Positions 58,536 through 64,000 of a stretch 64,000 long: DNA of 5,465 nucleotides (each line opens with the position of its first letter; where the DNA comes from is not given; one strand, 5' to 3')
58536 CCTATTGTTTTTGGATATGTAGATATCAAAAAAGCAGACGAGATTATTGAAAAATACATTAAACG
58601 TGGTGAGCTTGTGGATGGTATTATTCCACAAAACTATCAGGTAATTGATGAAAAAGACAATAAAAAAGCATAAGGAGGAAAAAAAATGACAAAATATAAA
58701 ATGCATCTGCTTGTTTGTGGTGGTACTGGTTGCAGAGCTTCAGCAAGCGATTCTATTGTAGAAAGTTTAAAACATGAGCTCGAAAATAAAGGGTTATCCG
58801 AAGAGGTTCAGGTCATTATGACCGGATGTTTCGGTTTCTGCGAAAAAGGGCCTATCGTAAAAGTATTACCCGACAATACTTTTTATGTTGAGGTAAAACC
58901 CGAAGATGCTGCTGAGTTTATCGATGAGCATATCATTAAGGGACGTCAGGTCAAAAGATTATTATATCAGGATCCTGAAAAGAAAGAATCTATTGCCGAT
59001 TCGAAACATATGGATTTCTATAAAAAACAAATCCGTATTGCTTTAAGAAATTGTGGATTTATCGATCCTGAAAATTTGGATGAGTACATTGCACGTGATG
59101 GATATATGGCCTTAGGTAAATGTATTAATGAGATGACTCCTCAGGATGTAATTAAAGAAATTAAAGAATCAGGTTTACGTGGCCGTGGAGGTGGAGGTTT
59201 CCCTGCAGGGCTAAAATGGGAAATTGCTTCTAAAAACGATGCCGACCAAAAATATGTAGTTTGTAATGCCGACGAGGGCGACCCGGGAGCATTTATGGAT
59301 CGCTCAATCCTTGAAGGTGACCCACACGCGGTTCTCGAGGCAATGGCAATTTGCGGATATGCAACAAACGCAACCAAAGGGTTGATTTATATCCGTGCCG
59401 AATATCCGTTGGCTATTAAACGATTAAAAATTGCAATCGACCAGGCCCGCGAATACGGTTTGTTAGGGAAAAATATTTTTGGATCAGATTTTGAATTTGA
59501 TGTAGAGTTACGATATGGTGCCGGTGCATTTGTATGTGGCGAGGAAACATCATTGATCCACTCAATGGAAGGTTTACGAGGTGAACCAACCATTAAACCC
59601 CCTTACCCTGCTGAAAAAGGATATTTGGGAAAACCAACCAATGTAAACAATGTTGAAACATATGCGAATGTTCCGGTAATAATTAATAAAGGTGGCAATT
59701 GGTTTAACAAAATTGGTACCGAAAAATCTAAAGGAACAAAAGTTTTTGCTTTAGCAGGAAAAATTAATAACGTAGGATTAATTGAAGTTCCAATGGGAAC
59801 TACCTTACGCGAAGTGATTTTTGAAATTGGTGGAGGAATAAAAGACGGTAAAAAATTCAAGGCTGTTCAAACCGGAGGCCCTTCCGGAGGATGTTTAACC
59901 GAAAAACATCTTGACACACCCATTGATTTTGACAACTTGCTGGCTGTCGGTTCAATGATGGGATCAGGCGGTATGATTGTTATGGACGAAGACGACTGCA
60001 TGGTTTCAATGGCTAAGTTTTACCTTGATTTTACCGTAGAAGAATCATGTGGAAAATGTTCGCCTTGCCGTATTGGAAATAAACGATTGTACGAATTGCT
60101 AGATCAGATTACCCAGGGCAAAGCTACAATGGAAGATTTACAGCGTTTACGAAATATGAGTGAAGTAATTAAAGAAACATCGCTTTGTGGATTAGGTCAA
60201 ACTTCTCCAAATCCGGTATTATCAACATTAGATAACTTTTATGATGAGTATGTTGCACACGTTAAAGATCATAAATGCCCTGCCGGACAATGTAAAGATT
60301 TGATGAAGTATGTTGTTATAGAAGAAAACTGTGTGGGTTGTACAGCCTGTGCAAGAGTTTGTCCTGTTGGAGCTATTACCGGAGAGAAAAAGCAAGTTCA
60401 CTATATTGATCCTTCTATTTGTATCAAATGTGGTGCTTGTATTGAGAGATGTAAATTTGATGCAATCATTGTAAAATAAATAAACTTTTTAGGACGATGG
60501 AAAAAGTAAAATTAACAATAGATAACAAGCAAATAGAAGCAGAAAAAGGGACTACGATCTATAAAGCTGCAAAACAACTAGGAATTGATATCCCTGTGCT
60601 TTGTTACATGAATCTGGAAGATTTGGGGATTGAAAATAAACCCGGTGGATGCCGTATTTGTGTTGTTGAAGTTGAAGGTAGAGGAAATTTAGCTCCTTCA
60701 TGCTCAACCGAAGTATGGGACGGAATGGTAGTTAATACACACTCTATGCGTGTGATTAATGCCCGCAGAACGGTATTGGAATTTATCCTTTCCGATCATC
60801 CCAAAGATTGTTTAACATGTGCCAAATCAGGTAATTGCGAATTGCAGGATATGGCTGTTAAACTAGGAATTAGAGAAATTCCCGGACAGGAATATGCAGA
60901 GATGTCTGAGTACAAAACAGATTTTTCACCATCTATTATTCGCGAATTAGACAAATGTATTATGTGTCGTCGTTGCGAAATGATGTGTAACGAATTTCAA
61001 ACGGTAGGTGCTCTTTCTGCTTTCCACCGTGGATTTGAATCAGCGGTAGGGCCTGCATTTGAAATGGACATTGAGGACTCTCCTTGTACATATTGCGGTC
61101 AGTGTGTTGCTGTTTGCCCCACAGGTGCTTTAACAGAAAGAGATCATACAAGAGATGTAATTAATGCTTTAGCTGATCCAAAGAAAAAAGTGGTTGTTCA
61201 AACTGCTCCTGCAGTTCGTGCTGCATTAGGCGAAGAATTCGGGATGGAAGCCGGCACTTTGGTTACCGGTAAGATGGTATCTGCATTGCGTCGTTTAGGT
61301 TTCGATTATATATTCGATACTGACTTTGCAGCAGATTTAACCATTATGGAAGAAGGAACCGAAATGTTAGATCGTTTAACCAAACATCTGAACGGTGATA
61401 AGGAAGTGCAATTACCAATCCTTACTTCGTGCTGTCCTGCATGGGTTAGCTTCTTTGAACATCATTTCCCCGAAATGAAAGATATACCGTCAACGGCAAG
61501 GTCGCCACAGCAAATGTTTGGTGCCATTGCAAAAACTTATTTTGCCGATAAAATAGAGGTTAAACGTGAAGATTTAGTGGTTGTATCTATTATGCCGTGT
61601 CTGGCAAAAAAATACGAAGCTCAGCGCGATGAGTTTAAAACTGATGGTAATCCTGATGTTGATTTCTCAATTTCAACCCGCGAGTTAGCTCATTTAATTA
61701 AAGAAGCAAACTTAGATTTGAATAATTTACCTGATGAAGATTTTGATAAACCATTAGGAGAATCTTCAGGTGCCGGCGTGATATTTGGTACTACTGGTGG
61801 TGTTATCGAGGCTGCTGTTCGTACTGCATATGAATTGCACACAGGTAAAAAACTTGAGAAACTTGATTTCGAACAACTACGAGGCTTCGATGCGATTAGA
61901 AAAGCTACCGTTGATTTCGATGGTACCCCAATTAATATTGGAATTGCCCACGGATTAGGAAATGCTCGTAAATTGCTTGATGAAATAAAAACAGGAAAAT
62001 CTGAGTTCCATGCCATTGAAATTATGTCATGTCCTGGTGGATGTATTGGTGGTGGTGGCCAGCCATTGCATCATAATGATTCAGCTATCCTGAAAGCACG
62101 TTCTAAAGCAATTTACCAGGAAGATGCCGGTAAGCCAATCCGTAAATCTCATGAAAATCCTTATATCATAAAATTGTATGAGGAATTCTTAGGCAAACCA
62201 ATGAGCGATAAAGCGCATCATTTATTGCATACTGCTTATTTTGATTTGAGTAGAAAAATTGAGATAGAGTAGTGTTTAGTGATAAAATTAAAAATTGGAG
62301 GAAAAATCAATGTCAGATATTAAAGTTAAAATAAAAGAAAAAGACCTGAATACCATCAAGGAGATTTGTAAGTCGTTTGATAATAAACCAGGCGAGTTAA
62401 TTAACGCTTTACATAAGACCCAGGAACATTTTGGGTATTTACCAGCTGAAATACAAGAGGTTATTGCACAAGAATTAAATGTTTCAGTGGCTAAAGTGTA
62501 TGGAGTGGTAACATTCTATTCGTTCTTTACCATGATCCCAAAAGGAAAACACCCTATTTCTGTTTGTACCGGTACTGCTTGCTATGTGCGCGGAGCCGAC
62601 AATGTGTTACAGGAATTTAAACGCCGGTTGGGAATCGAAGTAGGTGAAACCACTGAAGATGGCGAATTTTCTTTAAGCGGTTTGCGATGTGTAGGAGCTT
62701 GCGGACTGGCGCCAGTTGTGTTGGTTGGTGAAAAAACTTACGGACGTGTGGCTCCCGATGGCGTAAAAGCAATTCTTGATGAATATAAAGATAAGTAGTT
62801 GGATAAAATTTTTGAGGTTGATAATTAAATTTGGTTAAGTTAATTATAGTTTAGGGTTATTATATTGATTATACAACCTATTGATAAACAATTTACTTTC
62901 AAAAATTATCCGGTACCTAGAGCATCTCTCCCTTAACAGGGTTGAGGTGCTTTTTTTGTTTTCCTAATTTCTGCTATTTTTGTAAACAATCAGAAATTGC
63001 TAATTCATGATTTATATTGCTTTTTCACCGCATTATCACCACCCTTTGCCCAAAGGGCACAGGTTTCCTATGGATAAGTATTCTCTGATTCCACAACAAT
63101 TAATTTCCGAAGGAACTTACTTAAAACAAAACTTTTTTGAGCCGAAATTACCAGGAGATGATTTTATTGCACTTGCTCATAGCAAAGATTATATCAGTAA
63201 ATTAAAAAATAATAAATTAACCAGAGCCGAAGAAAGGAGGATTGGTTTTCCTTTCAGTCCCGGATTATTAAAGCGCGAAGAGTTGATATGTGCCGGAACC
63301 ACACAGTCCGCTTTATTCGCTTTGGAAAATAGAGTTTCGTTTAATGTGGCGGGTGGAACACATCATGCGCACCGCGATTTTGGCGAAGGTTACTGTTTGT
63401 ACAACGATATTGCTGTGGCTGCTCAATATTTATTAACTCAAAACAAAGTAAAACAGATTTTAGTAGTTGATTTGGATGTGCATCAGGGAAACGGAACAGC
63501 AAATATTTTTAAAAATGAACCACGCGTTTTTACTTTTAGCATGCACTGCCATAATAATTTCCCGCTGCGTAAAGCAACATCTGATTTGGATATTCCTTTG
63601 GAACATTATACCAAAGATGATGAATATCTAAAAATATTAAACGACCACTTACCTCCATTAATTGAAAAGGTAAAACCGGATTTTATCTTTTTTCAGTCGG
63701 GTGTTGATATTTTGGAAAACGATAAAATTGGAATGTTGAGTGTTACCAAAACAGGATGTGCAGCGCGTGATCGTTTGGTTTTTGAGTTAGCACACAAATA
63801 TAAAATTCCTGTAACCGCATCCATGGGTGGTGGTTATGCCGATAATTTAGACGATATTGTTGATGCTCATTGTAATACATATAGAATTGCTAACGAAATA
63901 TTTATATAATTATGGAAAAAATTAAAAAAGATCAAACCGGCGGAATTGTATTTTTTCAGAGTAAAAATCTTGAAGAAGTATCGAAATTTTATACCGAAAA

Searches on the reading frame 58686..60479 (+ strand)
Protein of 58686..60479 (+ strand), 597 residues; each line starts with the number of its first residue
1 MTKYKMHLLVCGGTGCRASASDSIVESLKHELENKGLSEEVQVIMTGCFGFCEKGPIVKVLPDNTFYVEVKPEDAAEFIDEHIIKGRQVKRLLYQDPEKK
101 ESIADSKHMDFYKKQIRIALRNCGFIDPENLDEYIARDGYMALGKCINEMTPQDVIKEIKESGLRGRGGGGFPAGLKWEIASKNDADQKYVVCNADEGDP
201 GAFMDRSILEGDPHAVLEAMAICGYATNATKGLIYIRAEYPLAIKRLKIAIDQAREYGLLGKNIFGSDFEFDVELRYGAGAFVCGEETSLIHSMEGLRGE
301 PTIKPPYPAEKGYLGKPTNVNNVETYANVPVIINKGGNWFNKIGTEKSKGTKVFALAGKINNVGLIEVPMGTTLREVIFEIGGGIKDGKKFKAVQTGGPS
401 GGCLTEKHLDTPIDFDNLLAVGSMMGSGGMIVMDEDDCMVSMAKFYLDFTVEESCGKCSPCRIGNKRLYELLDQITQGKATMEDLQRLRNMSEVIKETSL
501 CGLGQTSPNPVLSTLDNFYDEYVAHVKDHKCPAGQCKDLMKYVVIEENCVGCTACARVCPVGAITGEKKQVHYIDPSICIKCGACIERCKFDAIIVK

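Call 38: search_protein_families(library=pfam, proteins=[window:58686-60479:+], max_evalue=0.00001)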
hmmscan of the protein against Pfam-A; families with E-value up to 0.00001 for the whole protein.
window:58686-60479:+ (597 aa): 10 families
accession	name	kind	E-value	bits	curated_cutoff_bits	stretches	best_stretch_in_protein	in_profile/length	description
PF01512.22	Complex1_51K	-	3.8e-45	153.9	31.2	1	159-330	1-149/150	Nuo51 FMN-binding domain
PF10589.14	NADH_4Fe-4S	-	5.5e-32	109.9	23.5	1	442-525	2-85/85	NADH-ubiquinone oxidoreductase-F iron-sulfur binding region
PF00037.32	Fer4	-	8.4e-11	41.7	21.1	2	542-565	1-24/24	4Fe-4S binding domain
PF12838.12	Fer4_7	-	9e-08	32.9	27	1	548-593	1-52/52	4Fe-4S dicluster domain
PF01257.25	2Fe-2S_thioredx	-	2.9e-07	30.9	24.8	1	5-81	65-143/145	Thioredoxin-like [2Fe-2S] ferredoxin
PF13237.11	Fer4_10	-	6.3e-07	29.7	25.5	1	543-589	3-52/53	4Fe-4S dicluster domain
PF12797.12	Fer4_2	-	1e-06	28.7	24.5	0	543-561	4-22/22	4Fe-4S binding domain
PF13187.11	Fer4_9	-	3.8e-06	27.3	27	1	548-593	1-51/52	4Fe-4S dicluster domain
PF10531.15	SLBB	-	4.3e-06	26.9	27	1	354-402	2-53/55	SLBB domain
PF12837.12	Fer4_6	-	9.5e-06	25.8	25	0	544-564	4-24/24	4Fe-4S binding domain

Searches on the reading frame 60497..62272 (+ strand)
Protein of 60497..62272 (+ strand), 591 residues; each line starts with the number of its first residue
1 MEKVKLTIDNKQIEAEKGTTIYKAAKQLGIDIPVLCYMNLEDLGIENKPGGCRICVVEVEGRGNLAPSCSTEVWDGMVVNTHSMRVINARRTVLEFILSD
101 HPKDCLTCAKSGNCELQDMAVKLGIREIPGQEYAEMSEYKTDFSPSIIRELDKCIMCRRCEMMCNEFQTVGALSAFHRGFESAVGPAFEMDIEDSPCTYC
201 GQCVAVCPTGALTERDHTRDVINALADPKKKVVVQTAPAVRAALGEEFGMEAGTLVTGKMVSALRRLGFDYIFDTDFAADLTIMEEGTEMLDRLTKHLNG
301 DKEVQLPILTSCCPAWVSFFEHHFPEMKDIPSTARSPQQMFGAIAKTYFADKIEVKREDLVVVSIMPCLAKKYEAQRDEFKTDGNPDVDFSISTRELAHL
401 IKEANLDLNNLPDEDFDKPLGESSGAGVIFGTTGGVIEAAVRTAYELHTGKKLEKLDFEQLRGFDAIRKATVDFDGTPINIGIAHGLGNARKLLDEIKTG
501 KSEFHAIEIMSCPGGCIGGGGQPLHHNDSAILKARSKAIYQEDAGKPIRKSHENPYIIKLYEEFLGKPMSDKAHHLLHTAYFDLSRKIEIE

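Call 38: search_protein_families(library=pfam, proteins=[window:60497-62272:+], max_evalue=0.00001)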
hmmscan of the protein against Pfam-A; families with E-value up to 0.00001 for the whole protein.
window:60497-62272:+ (591 aa): 9 families
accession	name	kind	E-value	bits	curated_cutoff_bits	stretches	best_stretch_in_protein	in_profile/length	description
PF02906.19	Fe_hyd_lg_C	-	1e-95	320.5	22.1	1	230-520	1-245/245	Iron only hydrogenase large subunit, C-terminal domain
PF02256.22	Fe_hyd_SSU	-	5.2e-26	90.9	24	1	531-583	3-55/56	Iron hydrogenase small subunit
PF10588.14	NADH-G_4Fe-4S_3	-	3.2e-20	71.8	27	1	90-128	1-39/40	NADH-ubiquinone oxidoreductase-G iron-sulfur binding region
PF13510.11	Fer2_4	-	1.4e-19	70.4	22.8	1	2-83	2-81/82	2Fe-2S iron-sulfur cluster binding domain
PF12838.12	Fer4_7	-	3.9e-09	37.3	27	1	153-211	1-52/52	4Fe-4S dicluster domain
PF22117.2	Fer4_Nqo3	-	6e-08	33.2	27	1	145-213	2-67/67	NADH-quinone oxidoreductase subunit 3, ferredoxin-like domain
PF00111.32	Fer2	-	5.8e-07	29.8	21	1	9-62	4-51/77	2Fe-2S iron-sulfur cluster binding domain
PF00037.32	Fer4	-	3.5e-06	27.1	21.1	1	196-213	7-24/24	4Fe-4S binding domain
PF13237.11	Fer4_10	-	5.7e-06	26.6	25.5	0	192-219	4-22/53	4Fe-4S dicluster domain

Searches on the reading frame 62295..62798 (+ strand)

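Call 38: search_protein_families(library=pfam, proteins=[window:62295-62798:+], max_evalue=0.00001)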
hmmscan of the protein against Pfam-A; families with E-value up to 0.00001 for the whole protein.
window:62295-62798:+ (167 aa): 1 family
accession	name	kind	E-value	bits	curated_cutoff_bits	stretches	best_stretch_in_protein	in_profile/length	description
PF01257.25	2Fe-2S_thioredx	-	6.2e-52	175.8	24.8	1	21-165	1-145/145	Thioredoxin-like [2Fe-2S] ferredoxin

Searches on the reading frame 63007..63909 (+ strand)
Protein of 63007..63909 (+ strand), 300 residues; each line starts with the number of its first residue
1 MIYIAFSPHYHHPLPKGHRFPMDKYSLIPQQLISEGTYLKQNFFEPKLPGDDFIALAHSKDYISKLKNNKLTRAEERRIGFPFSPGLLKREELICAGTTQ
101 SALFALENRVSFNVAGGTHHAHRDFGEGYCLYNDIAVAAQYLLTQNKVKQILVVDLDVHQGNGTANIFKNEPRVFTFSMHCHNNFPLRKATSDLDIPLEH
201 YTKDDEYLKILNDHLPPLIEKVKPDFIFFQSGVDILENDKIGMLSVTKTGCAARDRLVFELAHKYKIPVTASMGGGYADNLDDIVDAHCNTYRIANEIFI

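Call 38: search_protein_families(library=pfam, proteins=[window:63007-63909:+], max_evalue=0.00001)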
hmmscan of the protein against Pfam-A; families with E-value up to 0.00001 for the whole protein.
window:63007-63909:+ (300 aa): 1 family
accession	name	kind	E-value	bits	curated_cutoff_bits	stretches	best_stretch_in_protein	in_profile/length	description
PF00850.24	Hist_deacetyl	-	1.5e-61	208.8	27.9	1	18-290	1-296/298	Histone deacetylase domain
